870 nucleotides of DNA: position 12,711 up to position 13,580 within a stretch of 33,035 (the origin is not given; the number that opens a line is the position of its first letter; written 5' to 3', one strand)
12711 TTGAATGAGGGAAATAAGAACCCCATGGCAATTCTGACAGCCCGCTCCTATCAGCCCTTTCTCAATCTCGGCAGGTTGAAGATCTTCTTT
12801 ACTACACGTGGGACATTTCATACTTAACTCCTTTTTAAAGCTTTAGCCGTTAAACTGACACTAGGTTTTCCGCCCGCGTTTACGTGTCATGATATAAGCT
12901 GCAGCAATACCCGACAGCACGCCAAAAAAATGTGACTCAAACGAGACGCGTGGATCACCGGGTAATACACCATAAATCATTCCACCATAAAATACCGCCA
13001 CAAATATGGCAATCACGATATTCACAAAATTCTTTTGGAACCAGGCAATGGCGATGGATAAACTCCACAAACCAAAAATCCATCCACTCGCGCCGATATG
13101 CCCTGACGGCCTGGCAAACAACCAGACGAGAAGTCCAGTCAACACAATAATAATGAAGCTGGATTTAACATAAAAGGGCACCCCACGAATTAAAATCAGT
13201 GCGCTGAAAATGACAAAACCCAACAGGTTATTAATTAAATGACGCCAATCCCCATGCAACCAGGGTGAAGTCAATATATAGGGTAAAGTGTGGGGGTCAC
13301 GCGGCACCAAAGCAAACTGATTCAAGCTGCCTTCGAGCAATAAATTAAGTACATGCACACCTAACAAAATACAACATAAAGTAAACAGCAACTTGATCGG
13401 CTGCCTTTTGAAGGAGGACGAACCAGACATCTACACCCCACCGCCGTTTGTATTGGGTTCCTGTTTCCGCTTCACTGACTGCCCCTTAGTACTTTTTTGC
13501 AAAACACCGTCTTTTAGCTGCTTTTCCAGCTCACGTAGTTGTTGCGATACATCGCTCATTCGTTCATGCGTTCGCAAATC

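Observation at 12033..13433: Rhomboid protease, double zinc-ribbon and TerB-like mini-protein translationally coupled to the giant ATPase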

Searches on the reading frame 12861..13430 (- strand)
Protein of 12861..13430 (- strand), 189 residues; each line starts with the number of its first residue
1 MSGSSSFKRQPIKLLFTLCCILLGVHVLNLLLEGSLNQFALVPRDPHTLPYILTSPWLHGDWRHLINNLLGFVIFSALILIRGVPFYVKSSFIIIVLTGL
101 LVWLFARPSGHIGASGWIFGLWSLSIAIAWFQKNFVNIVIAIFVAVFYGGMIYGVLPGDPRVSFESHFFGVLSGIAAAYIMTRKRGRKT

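Call 4: search_protein_families(library=pfam, proteins=[window:12861-13430:-], max_evalue=0.01)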
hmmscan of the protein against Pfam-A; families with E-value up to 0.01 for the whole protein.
window:12861-13430:- (189 aa): 1 family
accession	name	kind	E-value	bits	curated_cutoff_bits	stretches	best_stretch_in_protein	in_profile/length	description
PF01694.28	Rhomboid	-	6.8e-18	65.7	22.6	1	52-183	7-142/143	Rhomboid domain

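Call 5: search_protein_families(library=ncbifam, proteins=[window:12861-13430:-], max_evalue=0.01)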
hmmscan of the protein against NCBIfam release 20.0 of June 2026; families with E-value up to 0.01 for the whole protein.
window:12861-13430:- (189 aa): 1 family
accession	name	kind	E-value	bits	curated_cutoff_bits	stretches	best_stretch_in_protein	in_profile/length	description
TIGR03902.1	rhom_GG_sort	equivalog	1.9e-08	34.4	84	1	52-178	19-153/154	rhombosortase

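Call 7: find_homologous_proteins(query=window:12861-13430:-)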
Query window:12861-13430:- (189 aa): 836 proteins with E <= 0.001 among 1235 candidates; the best 120 are listed.
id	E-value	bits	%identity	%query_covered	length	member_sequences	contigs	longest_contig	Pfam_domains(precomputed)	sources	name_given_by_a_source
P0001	6.5e-120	416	100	100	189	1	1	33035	PF01694.29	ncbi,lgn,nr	ncbi:hypothetical protein TDB9533_04731 [Thalassocella blandensis]|nr:hypothetical protein TDB9533_0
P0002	3.6e-87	309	73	98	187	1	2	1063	PF01694.29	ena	-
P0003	3.1e-83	296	71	96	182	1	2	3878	PF01694.29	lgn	-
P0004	1.0e-77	278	66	96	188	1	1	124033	PF01694.29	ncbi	-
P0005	9.4e-75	269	68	93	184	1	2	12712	PF01694.29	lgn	-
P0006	4.2e-73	263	64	96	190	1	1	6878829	PF01694.29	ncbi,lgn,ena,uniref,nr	ncbi:rhomboid family intramembrane serine protease [Agarilytica rhodophyticola]|uniref:rhomboid fami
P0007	4.7e-71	257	64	93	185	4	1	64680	PF01694.29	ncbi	-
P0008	1.2e-70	255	65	94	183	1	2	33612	PF01694.29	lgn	-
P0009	2.4e-70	254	66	92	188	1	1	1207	PF01694.29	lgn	-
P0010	4.7e-70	253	63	95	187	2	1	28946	PF01694.29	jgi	-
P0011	4.4e-69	250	63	95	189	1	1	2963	PF01694.29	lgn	-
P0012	7.3e-69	250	60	99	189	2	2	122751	PF01694.29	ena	-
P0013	1.2e-68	249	61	95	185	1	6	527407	PF01694.29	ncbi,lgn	-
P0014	1.4e-68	249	60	95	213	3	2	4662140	PF01694.29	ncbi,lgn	-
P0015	1.6e-68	248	62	96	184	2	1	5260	PF01694.29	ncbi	-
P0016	1.7e-68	248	66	88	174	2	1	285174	PF01694.29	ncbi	-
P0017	2.4e-68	248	64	96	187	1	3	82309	PF01694.29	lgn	-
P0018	3.6e-68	247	62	95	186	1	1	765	PF01694.29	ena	-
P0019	1.3e-67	245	61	94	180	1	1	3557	PF01694.29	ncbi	-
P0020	1.7e-67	245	60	92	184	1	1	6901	PF01694.29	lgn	-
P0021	3.4e-67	244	63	95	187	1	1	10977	PF01694.29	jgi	-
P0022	3.5e-67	244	61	94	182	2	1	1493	PF01694.29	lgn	-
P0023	3.6e-67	244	60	100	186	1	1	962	PF01694.29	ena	-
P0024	7.8e-67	243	62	95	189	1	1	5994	PF01694.29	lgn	-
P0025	8.1e-67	243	59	96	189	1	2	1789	PF01694.29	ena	-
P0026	1.2e-66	242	62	86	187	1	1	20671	PF01694.29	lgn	-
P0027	2.4e-66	241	65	94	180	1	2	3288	PF01694.29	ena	-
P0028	2.8e-66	241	60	94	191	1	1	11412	PF01694.29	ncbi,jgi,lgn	ncbi:MAG: membrane associated rhomboid family serine protease [Lentisphaeria bacterium]|jgi:membrane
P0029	3.5e-66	241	62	91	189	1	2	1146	PF01694.29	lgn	-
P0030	3.9e-66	241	62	94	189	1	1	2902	PF01694.29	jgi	-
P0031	6.5e-66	240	60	93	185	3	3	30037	PF01694.29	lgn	-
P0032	7.0e-66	240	63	95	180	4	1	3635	PF01694.29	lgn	-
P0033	2.2e-65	238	59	96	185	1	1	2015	PF01694.29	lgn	-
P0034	3.1e-65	238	59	96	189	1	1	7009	PF01694.29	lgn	-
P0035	3.7e-65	237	63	95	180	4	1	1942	PF01694.29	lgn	-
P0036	5.6e-65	237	59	96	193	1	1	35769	PF01694.29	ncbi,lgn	-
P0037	2.4e-64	235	65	87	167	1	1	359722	PF01694.29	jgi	-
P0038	3.5e-64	234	59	98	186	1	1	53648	PF01694.29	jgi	-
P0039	6.4e-64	233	58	96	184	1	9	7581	PF01694.29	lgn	-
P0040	9.9e-64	233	57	97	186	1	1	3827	PF01694.29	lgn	-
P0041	2.0e-63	232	59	94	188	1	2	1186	PF01694.29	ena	-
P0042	2.7e-63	231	56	91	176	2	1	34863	PF01694.29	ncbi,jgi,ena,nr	ncbi:MAG: rhomboid family intramembrane serine protease [Alteromonadaceae bacterium]|nr:MAG: rhomboi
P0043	3.5e-63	231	57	96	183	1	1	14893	PF01694.29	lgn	-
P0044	5.1e-63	230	63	88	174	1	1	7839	PF01694.29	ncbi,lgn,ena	-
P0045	6.1e-63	230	65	89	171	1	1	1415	PF01694.29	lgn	-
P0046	6.6e-63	230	60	94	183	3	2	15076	PF01694.29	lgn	-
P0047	8.6e-63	230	56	94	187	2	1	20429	PF01694.29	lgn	-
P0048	8.9e-63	230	57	95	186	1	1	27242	PF01694.29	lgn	-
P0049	3.8e-62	228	57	93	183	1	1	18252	PF01694.29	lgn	-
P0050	6.9e-62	227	61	85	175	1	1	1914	PF01694.29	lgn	-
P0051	8.0e-62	227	62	89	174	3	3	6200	PF01694.29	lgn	-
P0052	1.3e-61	226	56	93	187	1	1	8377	PF01694.29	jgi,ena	-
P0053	1.8e-61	225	58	95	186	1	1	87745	PF01694.29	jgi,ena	-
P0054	2.8e-61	225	57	93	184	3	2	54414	PF01694.29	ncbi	-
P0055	3.4e-61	224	54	94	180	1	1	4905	PF01694.29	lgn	-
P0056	3.8e-61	224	57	95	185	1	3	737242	PF01694.29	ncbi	ncbi:MAG: rhomboid family intramembrane serine protease [Agarilytica sp.]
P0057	4.7e-61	224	57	93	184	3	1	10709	PF01694.29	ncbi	-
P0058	5.5e-61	224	56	95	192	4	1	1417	PF01694.29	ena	-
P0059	9.0e-61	223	58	93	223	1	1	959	PF01694.29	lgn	-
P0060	1.1e-60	223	56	85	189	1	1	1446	PF01694.29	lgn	-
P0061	1.5e-60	222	58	92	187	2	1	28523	PF01694.29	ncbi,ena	-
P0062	1.7e-60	222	59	94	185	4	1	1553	PF01694.29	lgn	-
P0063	1.8e-60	222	56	95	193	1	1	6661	PF01694.29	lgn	-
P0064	4.4e-60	221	57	91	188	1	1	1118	PF01694.29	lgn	-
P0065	4.5e-60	221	58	96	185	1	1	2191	PF01694.29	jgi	jgi:membrane associated rhomboid family serine protease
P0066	5.8e-60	220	57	93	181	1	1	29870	PF01694.29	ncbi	-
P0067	7.0e-60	220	57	95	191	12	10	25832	PF01694.29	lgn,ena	-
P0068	8.2e-60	220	57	92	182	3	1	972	PF01694.29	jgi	jgi:membrane associated rhomboid family serine protease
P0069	2.0e-59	219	58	97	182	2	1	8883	PF01694.29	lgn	-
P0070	2.0e-59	219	61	95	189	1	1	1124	PF01694.29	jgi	jgi:membrane associated rhomboid family serine protease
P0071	5.2e-59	217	56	97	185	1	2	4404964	PF01694.29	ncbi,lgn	-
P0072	6.4e-59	217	54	95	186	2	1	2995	PF01694.29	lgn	-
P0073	1.2e-58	216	60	90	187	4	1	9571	PF01694.29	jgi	-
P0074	1.4e-58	216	57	93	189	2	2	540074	PF01694.29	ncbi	-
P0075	1.5e-58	216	58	94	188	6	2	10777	PF01694.29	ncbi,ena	-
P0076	1.5e-58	216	57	92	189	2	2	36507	PF01694.29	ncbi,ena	-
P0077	2.3e-58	215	57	93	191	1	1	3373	PF01694.29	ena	-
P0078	5.5e-58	214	53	94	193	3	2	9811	PF01694.29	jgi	-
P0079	6.0e-58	214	56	93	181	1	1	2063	PF01694.29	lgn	-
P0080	6.8e-58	214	53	92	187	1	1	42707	PF01694.29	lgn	-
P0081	1.0e-57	213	56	95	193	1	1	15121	PF01694.29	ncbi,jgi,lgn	ncbi:MAG: membrane associated rhomboid family serine protease [Flavobacteriales bacterium]|jgi:membr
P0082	1.4e-57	213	60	92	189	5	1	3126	PF01694.29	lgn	-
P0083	1.4e-57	213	58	88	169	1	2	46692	PF01694.29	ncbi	-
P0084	2.5e-57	212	61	78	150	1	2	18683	PF01694.29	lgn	-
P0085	2.5e-57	212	59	87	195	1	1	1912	PF01694.29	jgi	jgi:membrane associated rhomboid family serine protease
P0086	2.7e-57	212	52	94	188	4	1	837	PF01694.29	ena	-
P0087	2.9e-57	212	57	92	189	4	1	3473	PF01694.29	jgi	jgi:membrane associated rhomboid family serine protease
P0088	4.1e-57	211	53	95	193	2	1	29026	PF01694.29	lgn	-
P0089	5.6e-57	211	57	80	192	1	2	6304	PF01694.29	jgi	-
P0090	5.9e-57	211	56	95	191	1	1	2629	PF01694.29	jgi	jgi:membrane associated rhomboid family serine protease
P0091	9.0e-57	210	58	81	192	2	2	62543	PF01694.29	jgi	-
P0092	9.5e-57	210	59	85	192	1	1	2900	PF01694.29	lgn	-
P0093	1.1e-56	210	56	96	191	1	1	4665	PF01694.29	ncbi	-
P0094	1.3e-56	210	57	93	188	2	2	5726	PF01694.29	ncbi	-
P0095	1.5e-56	209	55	94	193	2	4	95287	PF01694.29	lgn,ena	-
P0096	2.0e-56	209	55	92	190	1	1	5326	PF01694.29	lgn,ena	-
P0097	2.2e-56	209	56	88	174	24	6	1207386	PF01694.29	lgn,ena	-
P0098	2.2e-56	209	57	85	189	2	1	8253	PF01694.29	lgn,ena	-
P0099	2.2e-56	209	55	91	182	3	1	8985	PF01694.29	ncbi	-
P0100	2.3e-56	209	55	94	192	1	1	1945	PF01694.29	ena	-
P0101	2.8e-56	208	54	95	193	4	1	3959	PF01694.29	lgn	-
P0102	2.9e-56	208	59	85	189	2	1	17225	PF01694.29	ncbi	-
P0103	3.1e-56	208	54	95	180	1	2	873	PF01694.29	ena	-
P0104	5.0e-56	208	58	93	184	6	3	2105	PF01694.29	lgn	-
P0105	5.9e-56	207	54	93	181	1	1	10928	PF01694.29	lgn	-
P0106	6.5e-56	207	54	93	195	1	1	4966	PF01694.29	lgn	-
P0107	9.1e-56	207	59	87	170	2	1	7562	PF01694.29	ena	-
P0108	9.7e-56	207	53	94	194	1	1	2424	PF01694.29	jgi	jgi:membrane associated rhomboid family serine protease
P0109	9.7e-56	207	52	89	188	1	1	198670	PF01694.29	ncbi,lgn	-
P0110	1.0e-55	207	58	81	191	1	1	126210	PF01694.29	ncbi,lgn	-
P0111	1.1e-55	207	54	95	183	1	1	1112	PF01694.29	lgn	-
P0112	1.1e-55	206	52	97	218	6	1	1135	PF01694.29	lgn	-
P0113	2.0e-55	206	55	92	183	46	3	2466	PF01694.29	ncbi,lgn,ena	-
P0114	2.6e-55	205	56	91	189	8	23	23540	PF01694.29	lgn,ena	-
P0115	2.8e-55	205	55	94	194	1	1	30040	PF01694.29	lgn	-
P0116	3.0e-55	205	55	91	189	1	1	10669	PF01694.29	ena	-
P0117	3.1e-55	205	58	86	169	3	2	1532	PF01694.29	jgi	jgi:membrane associated rhomboid family serine protease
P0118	3.3e-55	205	55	96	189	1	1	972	PF01694.29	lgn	-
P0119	3.5e-55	205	59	87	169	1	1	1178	PF01694.29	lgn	-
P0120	3.8e-55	205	56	87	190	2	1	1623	PF01694.29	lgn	-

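Call 8: find_encoding_contigs(protein=P0006, flank=10000, max_places=2)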
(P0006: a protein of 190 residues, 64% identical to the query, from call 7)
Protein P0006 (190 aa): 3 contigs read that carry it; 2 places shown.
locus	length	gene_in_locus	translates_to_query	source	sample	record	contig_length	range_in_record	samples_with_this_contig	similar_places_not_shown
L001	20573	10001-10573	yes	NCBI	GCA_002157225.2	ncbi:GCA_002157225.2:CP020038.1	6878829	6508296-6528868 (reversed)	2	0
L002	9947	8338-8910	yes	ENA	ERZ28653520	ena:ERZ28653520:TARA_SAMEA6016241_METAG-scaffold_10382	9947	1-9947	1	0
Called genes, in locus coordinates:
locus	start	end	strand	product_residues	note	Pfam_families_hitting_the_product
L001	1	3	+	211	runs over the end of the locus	PF09938:DUF2170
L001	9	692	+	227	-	PF04012:PspA_IM30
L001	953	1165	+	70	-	-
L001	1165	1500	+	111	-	PF01906:YbjQ_1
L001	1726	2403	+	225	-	-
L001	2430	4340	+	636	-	-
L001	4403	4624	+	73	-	PF13441:Gly-zipper_YMGG (weak), PF13488:Gly-zipper_Omp (weak)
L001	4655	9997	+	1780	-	PF12458:DUF3686, PF25472:DUF7902, PF07728:AAA_5 (faint)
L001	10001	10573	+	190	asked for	PF01694:Rhomboid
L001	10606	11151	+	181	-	-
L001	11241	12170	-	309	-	PF02574:S-methyl_trans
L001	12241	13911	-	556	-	PF01554:MatE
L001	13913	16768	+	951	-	PF03993:DUF349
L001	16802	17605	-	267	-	PF00561:Abhydrolase_1, PF12697:Abhydrolase_6, PF12146:Hydrolase_4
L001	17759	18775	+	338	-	PF00165:HTH_AraC (weak), PF12833:HTH_18, PF00165:HTH_AraC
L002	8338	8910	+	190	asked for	PF01694:Rhomboid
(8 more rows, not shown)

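Call 9: find_encoding_contigs(protein=P0028, flank=10000, max_places=2)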
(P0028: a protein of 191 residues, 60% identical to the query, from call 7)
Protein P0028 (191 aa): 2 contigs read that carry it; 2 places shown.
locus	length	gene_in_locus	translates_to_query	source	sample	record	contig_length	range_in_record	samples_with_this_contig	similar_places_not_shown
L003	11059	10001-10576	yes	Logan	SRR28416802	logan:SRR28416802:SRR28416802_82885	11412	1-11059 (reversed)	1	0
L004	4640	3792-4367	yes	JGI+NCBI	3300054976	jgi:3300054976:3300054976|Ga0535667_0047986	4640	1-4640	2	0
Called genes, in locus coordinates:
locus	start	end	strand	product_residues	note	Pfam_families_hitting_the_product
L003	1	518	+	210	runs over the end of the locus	PF09938:DUF2170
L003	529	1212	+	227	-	PF04012:PspA_IM30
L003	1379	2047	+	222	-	-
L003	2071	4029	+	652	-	-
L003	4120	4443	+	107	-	-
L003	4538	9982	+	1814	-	PF12458:DUF3686, PF25472:DUF7902, PF00004:AAA (faint)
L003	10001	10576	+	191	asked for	PF01694:Rhomboid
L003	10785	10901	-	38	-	PF13239:2TM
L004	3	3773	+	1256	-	PF25472:DUF7902, PF13401:AAA_22 (faint), PF00004:AAA (weak)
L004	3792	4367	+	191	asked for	PF01694:Rhomboid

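Call 10: find_encoding_contigs(protein=P0081, flank=10000, max_places=2)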
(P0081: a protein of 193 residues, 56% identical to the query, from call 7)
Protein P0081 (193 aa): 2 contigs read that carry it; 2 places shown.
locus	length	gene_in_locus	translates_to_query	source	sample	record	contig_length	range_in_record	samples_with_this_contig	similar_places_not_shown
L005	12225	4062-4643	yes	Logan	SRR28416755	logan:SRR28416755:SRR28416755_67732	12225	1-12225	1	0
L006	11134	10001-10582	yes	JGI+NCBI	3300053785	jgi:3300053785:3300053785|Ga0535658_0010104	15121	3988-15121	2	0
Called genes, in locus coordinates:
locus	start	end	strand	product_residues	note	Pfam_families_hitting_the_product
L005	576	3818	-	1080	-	PF13426:PAS_9 (faint), PF08447:PAS_3, PF00512:HisKA, PF02518:HATPase_c, PF00072:Response_reg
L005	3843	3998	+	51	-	-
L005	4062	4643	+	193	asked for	PF01694:Rhomboid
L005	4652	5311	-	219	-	PF17784:Sulfotransfer_4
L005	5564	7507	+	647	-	-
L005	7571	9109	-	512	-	PF04820:Trp_halogenase, PF05834:Lycopene_cycl (faint), PF13454:NAD_binding_9 (faint)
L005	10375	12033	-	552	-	PF00069:Pkinase, PF01636:APH (faint), PF07714:PK_Tyr_Ser-Thr, PF03109:ABC1 (weak), PF17667:Pkinase_fungal (faint)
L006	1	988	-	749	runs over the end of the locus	PF00133:tRNA-synt_1, PF01406:tRNA-synt_1e (faint), PF09334:tRNA-synt_1g, PF01921:tRNA-synt_1f (weak), PF19303:Anticodon_3, PF01588:tRNA_bind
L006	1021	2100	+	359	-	PF00142:Fer4_NifH (faint), PF01656:CbiA, PF09140:MipZ (weak), PF10609:ParA, PF13614:AAA_31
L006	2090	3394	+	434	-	PF05958:tRNA_U5-meth_tr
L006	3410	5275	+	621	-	PF02837:Glyco_hydro_2_N, PF22666:Glyco_hydro_2_N2, PF00703:Glyco_hydro_2, PF02836:Glyco_hydro_2_C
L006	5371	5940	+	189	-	PF22769:DCD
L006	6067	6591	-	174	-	PF01627:Hpt (weak)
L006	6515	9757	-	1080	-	PF13426:PAS_9 (faint), PF08447:PAS_3, PF00512:HisKA, PF02518:HATPase_c, PF00072:Response_reg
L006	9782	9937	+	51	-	-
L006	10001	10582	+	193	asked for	PF01694:Rhomboid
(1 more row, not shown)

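Call 24: search_protein_families(library=padloc, proteins=[window:12861-13430:-], max_evalue=0.01)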
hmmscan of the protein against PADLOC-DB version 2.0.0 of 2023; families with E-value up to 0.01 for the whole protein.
window:12861-13430:- (189 aa): 0 families

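Call 29: find_encoding_contigs(protein=P0014, flank=8000, max_places=1)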
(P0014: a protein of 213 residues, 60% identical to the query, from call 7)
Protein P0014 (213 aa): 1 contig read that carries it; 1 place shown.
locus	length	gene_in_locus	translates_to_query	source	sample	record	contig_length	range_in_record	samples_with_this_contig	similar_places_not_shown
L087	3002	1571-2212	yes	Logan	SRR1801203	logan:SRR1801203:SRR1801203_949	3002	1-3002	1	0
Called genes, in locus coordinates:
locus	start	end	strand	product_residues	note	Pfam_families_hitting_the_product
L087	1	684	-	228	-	?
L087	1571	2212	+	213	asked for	PF01694:Rhomboid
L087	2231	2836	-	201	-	PF01810:LysE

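Call 30: find_encoding_contigs(protein=P0071, flank=8000, max_places=1)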
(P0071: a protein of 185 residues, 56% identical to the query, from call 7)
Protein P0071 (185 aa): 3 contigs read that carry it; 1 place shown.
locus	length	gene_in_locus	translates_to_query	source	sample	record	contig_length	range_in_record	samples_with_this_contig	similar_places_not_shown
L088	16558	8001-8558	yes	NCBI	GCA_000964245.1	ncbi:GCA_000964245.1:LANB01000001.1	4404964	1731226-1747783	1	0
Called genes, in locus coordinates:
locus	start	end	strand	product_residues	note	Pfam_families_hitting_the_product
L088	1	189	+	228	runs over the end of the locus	-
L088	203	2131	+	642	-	-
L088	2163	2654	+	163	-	PF09832:DUF2059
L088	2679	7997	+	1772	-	PF12458:DUF3686, PF00004:AAA (faint), PF25472:DUF7902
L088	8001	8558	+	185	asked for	PF01694:Rhomboid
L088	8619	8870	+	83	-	-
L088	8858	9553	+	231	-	PF07894:SACK1 (faint), PF13091:PLDc_2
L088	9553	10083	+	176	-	PF13453:Zn_ribbon_TFIIB (faint)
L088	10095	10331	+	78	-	-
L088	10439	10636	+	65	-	PF02599:CsrA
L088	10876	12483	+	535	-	PF01546:Peptidase_M20 (faint), PF04389:Peptidase_M28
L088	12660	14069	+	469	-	PF00989:PAS, PF08448:PAS_4, PF13426:PAS_9 (weak), PF02518:HATPase_c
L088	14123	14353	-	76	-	-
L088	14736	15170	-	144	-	PF00589:Phage_integrase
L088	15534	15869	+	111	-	-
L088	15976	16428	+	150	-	-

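Call 31: find_encoding_contigs(protein=P0097, flank=8000, max_places=1)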
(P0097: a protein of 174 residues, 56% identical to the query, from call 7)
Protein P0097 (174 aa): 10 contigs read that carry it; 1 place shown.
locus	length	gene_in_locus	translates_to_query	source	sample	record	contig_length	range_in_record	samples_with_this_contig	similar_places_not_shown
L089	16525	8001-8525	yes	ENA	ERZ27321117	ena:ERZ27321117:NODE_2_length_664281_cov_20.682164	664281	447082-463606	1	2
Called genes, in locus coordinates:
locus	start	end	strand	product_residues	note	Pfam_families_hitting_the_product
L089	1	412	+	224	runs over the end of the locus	-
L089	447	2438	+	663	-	-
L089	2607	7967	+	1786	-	PF12458:DUF3686, PF00004:AAA (faint), PF25472:DUF7902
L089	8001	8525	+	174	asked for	PF01694:Rhomboid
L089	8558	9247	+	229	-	PF13091:PLDc_2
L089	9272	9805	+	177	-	PF13453:Zn_ribbon_TFIIB (faint)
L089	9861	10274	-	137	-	PF20134:DUF6524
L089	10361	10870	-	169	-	PF13420:Acetyltransf_4, PF00583:Acetyltransf_1, PF13673:Acetyltransf_10, PF13508:Acetyltransf_7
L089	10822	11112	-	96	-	PF10052:DUF2288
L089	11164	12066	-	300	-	PF00682:HMGL-like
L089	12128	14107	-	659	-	PF08448:PAS_4, PF00512:HisKA, PF02518:HATPase_c, PF00072:Response_reg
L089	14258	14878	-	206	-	PF02441:Flavoprotein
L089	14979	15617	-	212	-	PF02502:LacAB_rpiB, PF12408:DUF3666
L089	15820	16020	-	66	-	-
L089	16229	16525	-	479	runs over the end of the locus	PF01225:Mur_ligase, PF08245:Mur_ligase_M, PF02875:Mur_ligase_C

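Call 32: find_encoding_contigs(protein=P0109, flank=8000, max_places=1)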
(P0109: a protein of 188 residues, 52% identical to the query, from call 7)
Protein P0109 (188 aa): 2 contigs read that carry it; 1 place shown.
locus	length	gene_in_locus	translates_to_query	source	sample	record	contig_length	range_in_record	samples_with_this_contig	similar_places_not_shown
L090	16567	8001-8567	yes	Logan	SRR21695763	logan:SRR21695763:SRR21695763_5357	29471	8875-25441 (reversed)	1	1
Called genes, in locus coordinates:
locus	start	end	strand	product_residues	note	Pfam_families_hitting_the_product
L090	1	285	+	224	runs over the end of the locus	-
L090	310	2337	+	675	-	-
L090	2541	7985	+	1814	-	PF12458:DUF3686, PF00004:AAA (faint), PF25472:DUF7902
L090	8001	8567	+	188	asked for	PF01694:Rhomboid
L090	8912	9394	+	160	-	PF05638:T6SS_HCP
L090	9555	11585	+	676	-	PF05954:Phage_GPD, PF04717:Phage_base_V, PF22178:Gp5_trimer_C, PF06715:Gp5_C (faint), PF22178:Gp5_trimer_C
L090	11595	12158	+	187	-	PF20093:DUF6484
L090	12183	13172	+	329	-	PF09937:DUF2169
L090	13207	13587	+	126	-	PF13665:Tox-PAAR-like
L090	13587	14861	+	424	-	PF13646:HEAT_2 (faint)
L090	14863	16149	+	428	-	-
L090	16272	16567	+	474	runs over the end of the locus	PF07719:TPR_2 (faint)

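Call 62: search_solved_structures(query=A4, max_evalue=0.01, show_alignments=2)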
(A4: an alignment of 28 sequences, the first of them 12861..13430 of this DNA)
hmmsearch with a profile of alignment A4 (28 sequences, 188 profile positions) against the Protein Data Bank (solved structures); distinct sequences matched with E-value up to 0.01: 0.

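Call 63: search_solved_structures(query=A4, max_evalue=10, show_alignments=3)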
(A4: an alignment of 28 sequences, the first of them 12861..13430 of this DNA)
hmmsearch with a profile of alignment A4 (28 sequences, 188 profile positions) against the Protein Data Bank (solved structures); distinct sequences matched with E-value up to 10: 1.
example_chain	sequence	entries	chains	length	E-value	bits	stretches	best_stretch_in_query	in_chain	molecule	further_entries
2nr9_A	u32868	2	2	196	0.012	18.4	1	9-184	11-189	Protein glpG homolog | Rhomboid protease glpG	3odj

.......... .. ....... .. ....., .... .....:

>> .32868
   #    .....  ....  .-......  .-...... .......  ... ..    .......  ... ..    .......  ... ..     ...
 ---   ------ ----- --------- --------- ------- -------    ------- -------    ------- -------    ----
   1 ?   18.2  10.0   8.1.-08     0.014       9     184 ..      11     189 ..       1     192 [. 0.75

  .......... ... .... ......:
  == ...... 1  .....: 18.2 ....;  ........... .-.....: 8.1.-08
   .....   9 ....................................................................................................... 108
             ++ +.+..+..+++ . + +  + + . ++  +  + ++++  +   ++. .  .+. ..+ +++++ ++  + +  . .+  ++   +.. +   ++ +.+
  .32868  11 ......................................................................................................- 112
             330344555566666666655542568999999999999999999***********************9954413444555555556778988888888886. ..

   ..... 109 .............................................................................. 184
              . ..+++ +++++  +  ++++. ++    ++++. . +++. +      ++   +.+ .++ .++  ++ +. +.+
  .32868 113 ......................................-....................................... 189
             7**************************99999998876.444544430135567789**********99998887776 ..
